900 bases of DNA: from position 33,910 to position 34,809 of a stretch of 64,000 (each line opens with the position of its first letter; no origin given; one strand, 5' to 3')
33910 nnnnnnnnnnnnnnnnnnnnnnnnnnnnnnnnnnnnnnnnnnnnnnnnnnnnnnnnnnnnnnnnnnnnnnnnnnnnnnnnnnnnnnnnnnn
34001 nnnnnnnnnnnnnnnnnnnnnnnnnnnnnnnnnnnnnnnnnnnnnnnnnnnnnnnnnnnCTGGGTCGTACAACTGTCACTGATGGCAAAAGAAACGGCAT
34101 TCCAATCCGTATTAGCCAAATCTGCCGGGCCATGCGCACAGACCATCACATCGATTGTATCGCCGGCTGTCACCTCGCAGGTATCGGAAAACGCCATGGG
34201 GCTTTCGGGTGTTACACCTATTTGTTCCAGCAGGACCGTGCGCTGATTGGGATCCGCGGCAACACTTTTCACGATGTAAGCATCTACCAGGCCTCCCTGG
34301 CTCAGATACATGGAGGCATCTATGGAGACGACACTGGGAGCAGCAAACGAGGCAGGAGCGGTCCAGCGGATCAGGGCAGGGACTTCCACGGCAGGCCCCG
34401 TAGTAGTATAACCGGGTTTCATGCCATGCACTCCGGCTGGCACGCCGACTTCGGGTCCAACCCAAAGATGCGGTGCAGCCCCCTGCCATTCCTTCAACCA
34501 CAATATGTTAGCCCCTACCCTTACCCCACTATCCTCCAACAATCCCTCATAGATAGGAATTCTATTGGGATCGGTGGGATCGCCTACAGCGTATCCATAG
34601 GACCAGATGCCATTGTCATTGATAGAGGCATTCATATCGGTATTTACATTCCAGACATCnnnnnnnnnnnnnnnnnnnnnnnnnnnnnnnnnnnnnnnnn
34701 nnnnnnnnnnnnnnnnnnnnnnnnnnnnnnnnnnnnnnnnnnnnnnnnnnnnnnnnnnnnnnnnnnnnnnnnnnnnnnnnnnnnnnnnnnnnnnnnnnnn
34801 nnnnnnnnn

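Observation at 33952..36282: Tandem secreted paralogs built from an uncharacterised module of about 200 aa (1 copy and 2 copies) with a dockerin-like Cys tail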

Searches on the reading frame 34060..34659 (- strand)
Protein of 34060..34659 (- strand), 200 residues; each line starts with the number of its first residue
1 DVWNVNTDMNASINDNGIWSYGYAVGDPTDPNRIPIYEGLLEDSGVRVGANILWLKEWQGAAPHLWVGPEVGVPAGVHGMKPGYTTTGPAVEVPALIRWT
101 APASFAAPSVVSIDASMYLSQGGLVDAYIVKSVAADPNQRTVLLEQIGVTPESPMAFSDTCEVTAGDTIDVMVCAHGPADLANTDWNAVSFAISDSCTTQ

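Call 20: find_related_loci(query=A1, collection=genome_contigs, flank=6000)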
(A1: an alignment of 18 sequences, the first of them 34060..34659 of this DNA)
Query A1 (200 aa) in genome_contigs; peptide patterns used: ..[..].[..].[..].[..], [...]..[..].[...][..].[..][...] (x = any residue, [..] = any of these).
132 stretches matched a pattern; 2 encode a relative of the query (tblastn E <= 1e-3); 2 distinct loci.
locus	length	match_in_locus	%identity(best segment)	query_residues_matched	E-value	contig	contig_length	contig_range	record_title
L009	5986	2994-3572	48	3-196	7e-50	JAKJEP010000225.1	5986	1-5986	MAG: Planctomycetota bacterium isolate UR.bin216 NODE_225_length_5986_cov_2.449315, whole genome shotgun sequence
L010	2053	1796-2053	58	2-88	2e-25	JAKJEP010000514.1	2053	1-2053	MAG: Planctomycetota bacterium isolate UR.bin216 NODE_514_length_2053_cov_2.115385, whole genome shotgun sequence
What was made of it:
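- Tried and rejected: Taxonomy therefore rests on the related MAG title 'Planctomycetota bacterium UR.bin216' (call 20).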

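Call 23: search_protein_representatives(alignment_id=A1)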
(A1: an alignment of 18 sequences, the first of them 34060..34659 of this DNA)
Query: 18 sequences, 196 profile positions. Proteins with E-value up to 0.001 (for the whole library): 392; up to 1e-10: 36; up to 1e-30: 4. The best 150 are listed.
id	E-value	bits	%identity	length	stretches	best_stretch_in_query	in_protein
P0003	5.6e-165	561.7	-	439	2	1-194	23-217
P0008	1.1e-75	270.4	-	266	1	1-190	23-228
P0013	2.1e-71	256.4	-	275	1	1-192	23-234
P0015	3.5e-41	157.7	-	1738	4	2-188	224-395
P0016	9.3e-25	104.1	-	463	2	1-193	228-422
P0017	1.5e-20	90.4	-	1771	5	2-178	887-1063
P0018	2.4e-19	86.5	-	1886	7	4-184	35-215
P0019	1.3e-18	84.1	-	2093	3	2-188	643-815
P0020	9.5e-18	81.2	-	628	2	13-194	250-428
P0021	1.5e-17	80.6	-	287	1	1-193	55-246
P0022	1.1e-16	77.7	-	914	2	2-190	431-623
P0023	1.7e-16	77.2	-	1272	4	4-186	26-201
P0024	4.9e-16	75.6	-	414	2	4-187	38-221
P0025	5.2e-16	75.6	-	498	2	2-187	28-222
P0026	5.5e-16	75.5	-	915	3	1-188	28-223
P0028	2.0e-15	73.6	-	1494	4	8-193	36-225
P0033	1.2e-12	64.6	-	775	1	2-188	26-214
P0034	1.4e-12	64.4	-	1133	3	5-190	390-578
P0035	4.4e-12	62.8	-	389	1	1-189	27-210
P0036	7.8e-12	62.0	-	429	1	1-176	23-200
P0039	2.0e-11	60.6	-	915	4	3-171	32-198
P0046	9.3e-11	58.4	-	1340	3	1-128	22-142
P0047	9.7e-11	58.4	-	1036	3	12-189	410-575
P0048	1.1e-10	58.1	-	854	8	50-165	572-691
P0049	1.8e-10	57.5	-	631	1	2-188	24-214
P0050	2.2e-10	57.2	-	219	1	3-186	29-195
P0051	2.3e-10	57.2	-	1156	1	13-190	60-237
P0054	3.8e-10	56.4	-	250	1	1-174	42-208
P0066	3.0e-09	53.5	-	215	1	2-189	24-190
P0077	9.0e-09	51.9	-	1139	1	2-188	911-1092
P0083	1.8e-08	51.0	-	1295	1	2-187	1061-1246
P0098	5.1e-08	49.5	-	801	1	9-125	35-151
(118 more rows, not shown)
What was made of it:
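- Family breadth: an exhaustive profile search found 392 clusters at 50% identity with E<=1e-3, and 36 with E<=1e-10 (call 23).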

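Call 24: predict_structure(alignment_id=A1)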
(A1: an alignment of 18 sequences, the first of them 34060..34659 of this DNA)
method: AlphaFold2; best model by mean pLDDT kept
length: 200 residues; sequences in the alignment: 18
mean_pLDDT: 89.9   pTM: 0.88
mean pLDDT of the five models: 89.9, 87.8, 87.1, 86.7, 82.9
residues with pLDDT >= 90: 129; 70-90: 64; 50-70: 4; < 50: 3
segments of 3 or more residues with pLDDT < 50: 198-200
pLDDT, mean of each block of 10 residues (from residue 1): 92 91 93 92 80 89 90 86 90 96 94 92 90 94 93 88 97 92 87 71
secondary structure, 60 per line:
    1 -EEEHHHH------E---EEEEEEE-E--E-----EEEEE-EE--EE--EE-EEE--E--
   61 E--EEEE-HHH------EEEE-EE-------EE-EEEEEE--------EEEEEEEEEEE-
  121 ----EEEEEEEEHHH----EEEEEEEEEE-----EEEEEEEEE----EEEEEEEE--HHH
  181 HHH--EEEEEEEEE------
elements in order: E2-4 H5-8 E19-25 E36-40 E53-55 E64-67 E78-81 E95-100 E109-119 E125-132 E140-149 E155-163 E168-175 H178-183 E186-194
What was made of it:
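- On Jelly-roll CBMs (CBM4/9, CBM6, CBM35 and relatives): The model is confident and all-beta (call 24).
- Fold: the model is confident (pLDDT 89.9, call 24).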

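Call 27: fold_search(model_id=the predicted structure, library=pdb)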
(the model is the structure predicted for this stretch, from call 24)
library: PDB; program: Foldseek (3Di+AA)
matches with E <= 10: 1677; with E <= 0.001: 24
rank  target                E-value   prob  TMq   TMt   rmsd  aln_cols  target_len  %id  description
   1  2xvk                  1.3e-04  0.47  0.20  0.06  20.1       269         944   10  crystal structure of alpha-xylosidase (GH31) from Cellvibrio japonicus in complex with 5-fluoro-alpha-D-xylopyranosyl fl (released 2011-04-13)
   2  8a28_A                2.7e-04  1.00  0.40  0.23   8.0       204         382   11  Structure of the astacin zymogen of LAST-MAM from Limulus polyphemus (released 2022-10-19)
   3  4qaw_A                2.7e-04  0.97  0.32  0.14  17.9       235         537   14  Structure of modular Xyn30D from Paenibacillus barcinonensis (released 2014-10-08)
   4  4qaw_C                2.9e-04  0.90  0.28  0.13  16.9       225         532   15  Structure of modular Xyn30D from Paenibacillus barcinonensis (released 2014-10-08)
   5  6mkb_D                3.8e-04  0.99  0.28  0.33  10.7       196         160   12  Crystal structure of murine 4-1BB ligand (released 2018-12-19)
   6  4qaw_D                4.0e-04  0.94  0.31  0.15  16.8       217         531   13  Structure of modular Xyn30D from Paenibacillus barcinonensis (released 2014-10-08)
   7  1k42_MODEL_1_A        4.2e-04  1.00  0.38  0.43   6.3       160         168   14  The Solution Structure of the CBM4-2 Carbohydrate Binding Module from a Thermostable Rhodothermus marinus Xyla (released 2002-05-29)
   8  9djw_4                4.2e-04  1.00  0.33  0.41   9.7       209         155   13  X-ray crystal structure of TNFa-VNAR D1 complex (released 2025-09-10)
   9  4qaw_H                4.2e-04  0.97  0.32  0.14  16.0       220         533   14  Structure of modular Xyn30D from Paenibacillus barcinonensis (released 2014-10-08)
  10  2y6k_A                4.7e-04  1.00  0.41  0.47   6.4       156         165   14  Xylotetraose bound to X-2 engineered mutated CBM4-2 Carbohydrate Binding Module from a Thermostable Rhodothermus marin (released 2012-03-07)
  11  1gny_A                4.7e-04  1.00  0.36  0.44  11.2       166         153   11  xylan-binding module CBM15 (released 2001-11-29)
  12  5jov                  4.7e-04  0.77  0.23  0.07  15.6       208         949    9  Bacteroides ovatus Xyloglucan PUL GH31 with bound 5FIdoF (released 2016-08-10)
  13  4gwm_A                5.2e-04  1.00  0.37  0.17   6.5       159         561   13  Crystal structure of human promeprin beta (released 2012-09-19)
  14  1us2_A                5.8e-04  1.00  0.36  0.17   9.6       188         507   10  Xylanase10C (mutant E385A) from Cellvibrio japonicus in complex with xylopentaose (released 2003-12-18)
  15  3p6b_A                5.8e-04  0.99  0.36  0.38   7.4       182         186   11  The crystal structure of CelK CBM4 from Clostridium thermocellum (released 2011-08-24)
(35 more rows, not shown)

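Call 28: search_protein_families(library=pfam, proteins=[P0015, P0016, P0020, P0024, P0025, P0035, P0036, P0050, P0054, P0066], max_evalue=0.1)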
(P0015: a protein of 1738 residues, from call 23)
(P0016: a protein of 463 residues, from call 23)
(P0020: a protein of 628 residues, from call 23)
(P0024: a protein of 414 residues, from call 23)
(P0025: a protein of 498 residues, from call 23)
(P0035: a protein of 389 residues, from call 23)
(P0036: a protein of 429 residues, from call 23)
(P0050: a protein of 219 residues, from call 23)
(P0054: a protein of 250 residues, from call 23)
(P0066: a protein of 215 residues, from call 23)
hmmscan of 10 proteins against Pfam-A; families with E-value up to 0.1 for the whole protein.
P0015 (1738 aa): 5 families
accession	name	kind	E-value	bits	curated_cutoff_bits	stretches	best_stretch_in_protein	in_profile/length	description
PF02836.23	Glyco_hydro_2_C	-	1e-09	38.4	21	1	839-988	3-163/302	Glycosyl hydrolases family 2, TIM barrel domain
PF02837.24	Glyco_hydro_2_N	-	2.3e-06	28.1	28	1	620-701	59-138/169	Glycosyl hydrolases family 2, sugar binding domain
PF00703.27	Glyco_hydro_2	-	1.7e-05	26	23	1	735-835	3-109/109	Glycosyl hydrolases family 2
PF22666.2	Glyco_hydro_2_N2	-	0.0011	19.4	27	1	633-697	55-118/167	Glycosyl hydrolase 2 galactose-binding domain-like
PF03663.20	Glyco_hydro_76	-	0.058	13.3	25.9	0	398-439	194-235/366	Glycosyl hydrolase family 76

P0016 (463 aa): 0 families

P0020 (628 aa): 2 families
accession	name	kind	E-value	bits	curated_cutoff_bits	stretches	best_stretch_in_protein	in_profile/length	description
PF13385.13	Laminin_G_3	-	4.1e-17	63.2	27.6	1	475-628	1-140/151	Concanavalin A-like lectin/glucanases superfamily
PF17413.7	VirB7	-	0.031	14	25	1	277-302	1-30/35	Outer membrane lipoprotein virB7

P0024 (414 aa): 1 family
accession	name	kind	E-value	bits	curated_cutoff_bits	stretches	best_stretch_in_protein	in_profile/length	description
PF04732.19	Filament_head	-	0.068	14.5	23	0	163-209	37-79/84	Intermediate filament head (DNA binding) region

P0025 (498 aa): 0 families

P0035 (389 aa): 1 family
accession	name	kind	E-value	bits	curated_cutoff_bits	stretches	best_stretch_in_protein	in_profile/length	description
PF23466.1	WWE_4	-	0.0025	18.4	24.5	1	242-257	1-16/55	WWE domain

P0036 (429 aa): 1 family
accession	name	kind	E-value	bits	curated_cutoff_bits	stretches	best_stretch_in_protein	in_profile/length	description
PF07589.16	PEP-CTERM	-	0.018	15.5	20.7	1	402-425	2-24/24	PEP-CTERM motif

P0050 (219 aa): 1 family
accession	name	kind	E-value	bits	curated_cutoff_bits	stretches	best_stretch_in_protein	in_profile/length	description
PF07589.16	PEP-CTERM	-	0.0001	22.7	20.7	1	198-219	2-24/24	PEP-CTERM motif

P0054 (250 aa): 0 families

P0066 (215 aa): 2 families
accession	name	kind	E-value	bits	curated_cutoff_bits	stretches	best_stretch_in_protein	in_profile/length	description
PF07589.16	PEP-CTERM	-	1.9e-05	25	20.7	1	189-211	1-24/24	PEP-CTERM motif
PF20444.3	DUF6703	-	0.0017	18.7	23.8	1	106-133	51-78/122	Family of unknown function (DUF6703)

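Call 47: search_solved_structures(query=A1, max_evalue=10, show_alignments=1)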
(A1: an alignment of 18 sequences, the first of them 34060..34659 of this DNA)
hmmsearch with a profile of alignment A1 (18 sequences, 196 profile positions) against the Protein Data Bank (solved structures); distinct sequences matched with E-value up to 10: 1.
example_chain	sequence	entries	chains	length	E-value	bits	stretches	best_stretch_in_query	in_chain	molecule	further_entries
2izw_A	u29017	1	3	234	0.17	15.1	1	25-125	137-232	RYEGRASS MOTTLE VIRUS COAT PROTEIN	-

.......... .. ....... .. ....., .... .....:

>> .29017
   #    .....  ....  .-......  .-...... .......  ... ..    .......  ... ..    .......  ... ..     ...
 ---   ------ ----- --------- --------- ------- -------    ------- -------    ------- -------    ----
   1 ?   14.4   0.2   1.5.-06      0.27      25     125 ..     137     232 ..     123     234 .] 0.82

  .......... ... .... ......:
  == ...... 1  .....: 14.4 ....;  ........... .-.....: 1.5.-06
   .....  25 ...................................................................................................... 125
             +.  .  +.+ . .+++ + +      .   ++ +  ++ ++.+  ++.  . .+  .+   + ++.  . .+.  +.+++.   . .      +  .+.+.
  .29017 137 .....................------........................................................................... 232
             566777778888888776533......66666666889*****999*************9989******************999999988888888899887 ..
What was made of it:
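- On Jelly-roll CBMs (CBM4/9, CBM6, CBM35 and relatives): PDB holds no sequence relative (call 47).
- Tried and rejected: A PDB sequence search with the module profile gave one chance-level hit, a sobemovirus coat protein at E 0.17 (call 47).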

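Call 50: find_homologous_proteins(query=A4, max_evalue=0.00001)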
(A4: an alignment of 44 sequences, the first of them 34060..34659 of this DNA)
Query A4 (44 sequences) (200 aa, profile of the alignment): 244 proteins with E <= 0.00001 among 8000 candidates; the best 120 are listed.
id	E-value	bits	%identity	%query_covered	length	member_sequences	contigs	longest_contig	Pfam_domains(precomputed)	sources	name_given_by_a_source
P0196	1.2e-50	190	30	82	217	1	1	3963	-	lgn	-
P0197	1.8e-50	189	26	90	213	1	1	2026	PF07589.17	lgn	-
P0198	3.6e-47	179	27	80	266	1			-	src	-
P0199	6.5e-46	174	29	85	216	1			-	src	-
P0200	2.8e-45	172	25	86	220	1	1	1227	-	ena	-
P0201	3.0e-45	172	25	86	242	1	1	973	-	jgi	jgi:hypothetical protein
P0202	3.9e-45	172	25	86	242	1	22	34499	-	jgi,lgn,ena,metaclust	jgi:hypothetical protein|metaclust:\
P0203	3.9e-45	172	25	86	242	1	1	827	-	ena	-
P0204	1.1e-44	170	27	86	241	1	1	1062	-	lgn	-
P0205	1.3e-44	170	25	86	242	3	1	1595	-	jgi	-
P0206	4.8e-44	168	25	86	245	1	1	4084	-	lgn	-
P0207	6.1e-44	168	22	86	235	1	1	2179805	PF07589.17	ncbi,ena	-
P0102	2.8e-43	166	29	80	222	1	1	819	-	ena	-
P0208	3.5e-43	166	27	86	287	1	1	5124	PF07589.17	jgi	jgi:hypothetical protein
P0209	6.3e-43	165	29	81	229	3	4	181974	-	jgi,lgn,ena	-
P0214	2.4e-42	163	27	86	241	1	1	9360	PF07589.17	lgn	-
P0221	3.3e-41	159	26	91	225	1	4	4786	PF07589.17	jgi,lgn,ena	jgi:hypothetical protein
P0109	3.0e-40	156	25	95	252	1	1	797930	PF07589.17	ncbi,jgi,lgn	jgi:hypothetical protein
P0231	5.1e-40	155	26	88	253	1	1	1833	PF07589.17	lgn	-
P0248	1.8e-39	153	35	12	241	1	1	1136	PF07589.17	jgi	jgi:PEP-CTERM motif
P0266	3.1e-38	149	25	85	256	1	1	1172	PF07589.17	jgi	jgi:hypothetical protein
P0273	1.6e-37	147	25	85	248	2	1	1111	PF07589.17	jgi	jgi:hypothetical protein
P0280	7.6e-37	145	37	14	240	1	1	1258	PF07589.17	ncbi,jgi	jgi:hypothetical protein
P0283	9.7e-37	145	31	46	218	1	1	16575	PF07589.17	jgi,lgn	jgi:hypothetical protein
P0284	9.9e-37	145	28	80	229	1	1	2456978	PF07589.17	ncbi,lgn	-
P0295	6.4e-36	142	23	89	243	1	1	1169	PF07589.17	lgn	-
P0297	8.3e-36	142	22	94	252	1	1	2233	PF07589.17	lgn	-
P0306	2.4e-35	140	39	12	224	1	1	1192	PF07589.17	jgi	jgi:PEP-CTERM motif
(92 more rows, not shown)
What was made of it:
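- A broadened profile found 244 more hits at E<=1e-5, named in Planctomycetota-related, Poribacteria, Verrucomicrobia and Cyanobacteria records (call 50).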

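Call 51: search_protein_families(library=pfam, alignment_id=A4, max_evalue=1)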
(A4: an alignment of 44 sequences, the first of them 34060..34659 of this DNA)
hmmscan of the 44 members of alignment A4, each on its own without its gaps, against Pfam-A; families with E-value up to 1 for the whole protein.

A. member 1, window:34060-34659:- (200 aa): 1 family
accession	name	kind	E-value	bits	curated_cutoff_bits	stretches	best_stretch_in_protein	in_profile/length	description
PF22301.2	AUDH_beta_propeller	-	0.16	12.2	27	1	49-109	1-60/179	Aldos-2-ulose dehydratase, beta-propeller domain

B. families by the number of members that match (of 44 scanned): 11 families
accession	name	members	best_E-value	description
PF18573.7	BclA_C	2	0.059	BclA C-terminal domain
PF20444.3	DUF6703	1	0.0083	Family of unknown function (DUF6703)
PF24428.1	PYCO1_repeat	1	0.028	PYCO1 Rubisco-binding repeat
PF12733.13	Cadherin-like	1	0.037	Cadherin-like beta sandwich domain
PF12421.14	Ig_GpJ_C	1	0.062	Tip attachment protein J, C-terminal receptor binding domain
PF21633.3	MOV-10_Ig-like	1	0.085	Helicase MOV-10, Ig-like domain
PF22637.2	CBM_4_9_1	1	0.099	BppA domain 1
PF06995.16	Phage_P2_GpU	1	0.15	Phage P2 GpU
PF22301.2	AUDH_beta_propeller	1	0.16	Aldos-2-ulose dehydratase, beta-propeller domain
PF05820.16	Ac81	1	0.19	Baculoviridae AC81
PF00446.22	GnRH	1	0.39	Gonadotropin-releasing hormone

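Call 52: search_protein_families(library=ncbifam, alignment_id=A4, max_evalue=1)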
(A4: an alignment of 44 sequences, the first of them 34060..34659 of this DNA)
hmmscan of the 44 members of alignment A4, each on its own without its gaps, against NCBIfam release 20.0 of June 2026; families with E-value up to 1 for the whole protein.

A. member 1, window:34060-34659:- (200 aa): 0 families

B. families by the number of members that match (of 44 scanned): 6 families
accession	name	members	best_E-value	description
NF038126.1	PEP_CTERM_FxDxF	1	0.017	FxDxF family PEP-CTERM protein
TIGR03095.1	rusti_cyanin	1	0.034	rusticyanin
NF052508.1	BRA0787_fam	1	0.038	BRA0787 family protein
NF041766.1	choice_anch_U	1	0.093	choice-of-anchor U domain-containing protein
NF041828.1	hydrophobin_BslB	1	0.12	biofilm surface layer hydrophobin BslB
NF010371.0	PRK13797.1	1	0.14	allantoicase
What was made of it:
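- Closest known: NCBIfam 'choice-of-anchor' domains. Different: The best is choice_anch_U at E 0.093 in 1 of 44 sequences (call 52).
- Tried and rejected: The same scans on 44 diverse modules gave only noise (calls 51, 52).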

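Call 68: search_protein_families(library=pfam, proteins=[P0022, P0026, P0033, P0034, P0039, P0047, P0048, P0049, P0077, P0083], max_evalue=0.0001)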
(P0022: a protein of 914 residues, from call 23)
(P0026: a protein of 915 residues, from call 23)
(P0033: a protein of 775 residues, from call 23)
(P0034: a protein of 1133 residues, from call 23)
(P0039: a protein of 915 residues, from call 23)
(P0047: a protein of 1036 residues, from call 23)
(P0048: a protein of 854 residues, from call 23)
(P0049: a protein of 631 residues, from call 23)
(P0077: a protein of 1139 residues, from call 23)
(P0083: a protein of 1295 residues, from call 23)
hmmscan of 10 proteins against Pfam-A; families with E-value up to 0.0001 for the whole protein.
P0022 (914 aa): 0 families

P0026 (915 aa): 2 families
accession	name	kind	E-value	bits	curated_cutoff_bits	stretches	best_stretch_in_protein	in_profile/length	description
PF13620.12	CarboxypepD_reg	-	1.8e-09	38.2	32.3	1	231-307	2-81/82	Carboxypeptidase regulatory-like domain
PF13715.12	CarbopepD_reg_2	-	2.7e-08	34.2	32.2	1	232-308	2-77/88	CarboxypepD_reg-like domain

P0033 (775 aa): 0 families

P0034 (1133 aa): 7 families
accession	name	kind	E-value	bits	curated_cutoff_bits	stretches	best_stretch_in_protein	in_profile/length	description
PF13620.12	CarboxypepD_reg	-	5.3e-52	174.6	32.3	4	583-660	1-82/82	Carboxypeptidase regulatory-like domain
PF13715.12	CarbopepD_reg_2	-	2.9e-41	139.8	32.2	4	584-661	1-78/88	CarboxypepD_reg-like domain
PF08308.17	PEGA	-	2.8e-09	37.2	20.8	0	263-302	28-68/71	PEGA domain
PF14686.12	fn3_3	-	2.2e-07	31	24.4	0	663-730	4-70/75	Polysaccharide lyase family 4, domain II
PF09430.16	EMC7_beta-sandw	-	5.3e-07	30.3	26.6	0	320-377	8-67/122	ER membrane protein complex subunit 7, beta-sandwich domain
PF08400.16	phage_tail_N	-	7.2e-07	29.7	26.6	0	691-729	40-78/134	Prophage tail fibre N-terminal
PF23374.1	Fn3_arc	-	4.2e-06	27.2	28.9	0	230-277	26-71/78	Archaeal fibronectin-III type-like domain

P0039 (915 aa): 0 families

P0047 (1036 aa): 4 families
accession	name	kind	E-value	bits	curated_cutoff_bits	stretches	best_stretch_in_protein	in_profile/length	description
PF09118.17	GO-like_E_set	-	7.7e-25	87.5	25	1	943-1034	1-99/100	Galactose oxidase-like, Early set domain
PF07250.17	Glyoxal_oxid_N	-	1.2e-14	54.5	37.5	1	653-724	65-137/243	Glyoxal oxidase N-terminus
PF13964.12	Kelch_6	-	1.7e-14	53.7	25.3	1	847-896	5-50/50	Kelch motif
PF01344.31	Kelch_1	-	8.7e-06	25.6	20.1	0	853-893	11-46/46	Kelch motif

P0048 (854 aa): 12 families
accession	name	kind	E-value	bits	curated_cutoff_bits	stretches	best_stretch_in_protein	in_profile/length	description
PF22352.2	K319L-like_PKD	-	3.5e-78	258.1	27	8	307-385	1-82/84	K319L-like, PKD domain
PF18911.6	PKD_4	-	2.1e-53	178.7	27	6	300-341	1-42/85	PKD domain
PF21027.3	Sde0182_C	-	2.5e-34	118.1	27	1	318-375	1-67/83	Cellulose-binding protein Sde0182, C-terminal domain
PF02010.21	REJ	-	2.3e-28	99.4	25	1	318-391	101-200/452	REJ domain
PF17963.7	Big_9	-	5e-25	88.6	23.6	0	300-388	1-89/89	Bacterial Ig domain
PF17803.7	Cadherin_4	-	2.1e-17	63.8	25.1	0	663-710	2-51/71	Bacterial cadherin-like domain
PF18962.6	Por_Secre_tail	-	3.4e-14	53.3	27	1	779-852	1-75/75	Secretion system C-terminal sorting domain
PF00801.26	PKD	-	2.7e-12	46.9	23.5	0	313-349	11-47/80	PKD domain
PF19408.5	PKD_6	-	4.3e-09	37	25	0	57-73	34-50/82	PKD-like domain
PF12100.13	DUF3576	-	2.5e-07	31.2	25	0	72-134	29-92/101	Domain of unknown function (DUF3576)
PF17429.7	GP70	-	7.1e-07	29.3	27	0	164-183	25-44/54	Gene product 70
PF07850.20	Renin_r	-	1.9e-05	25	27.8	0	131-154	50-73/79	Renin receptor-like transmembrane spanning segment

P0049 (631 aa): 2 families
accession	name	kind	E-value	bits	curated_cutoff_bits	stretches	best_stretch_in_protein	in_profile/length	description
PF00139.26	Lectin_legB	-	6.9e-21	75.3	26.3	1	218-439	3-238/250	Legume lectin domain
PF18483.9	Lectin_L-type_dom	-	4.5e-19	69.6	78.3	1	230-427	10-209/215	Legume lectin beta-barrel domain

P0077 (1139 aa): 1 family
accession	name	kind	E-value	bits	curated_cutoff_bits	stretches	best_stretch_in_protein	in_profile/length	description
PF08757.17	CotH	-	6.7e-20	72.3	23.8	1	432-712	1-290/322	CotH kinase protein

P0083 (1295 aa): 2 families
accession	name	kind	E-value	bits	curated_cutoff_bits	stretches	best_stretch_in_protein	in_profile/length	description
PF00932.25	LTD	-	2.2e-38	131.4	34.3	2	28-141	2-107/109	Lamin Tail Domain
PF08757.17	CotH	-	7.7e-20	72.1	23.8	1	568-893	1-322/322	CotH kinase protein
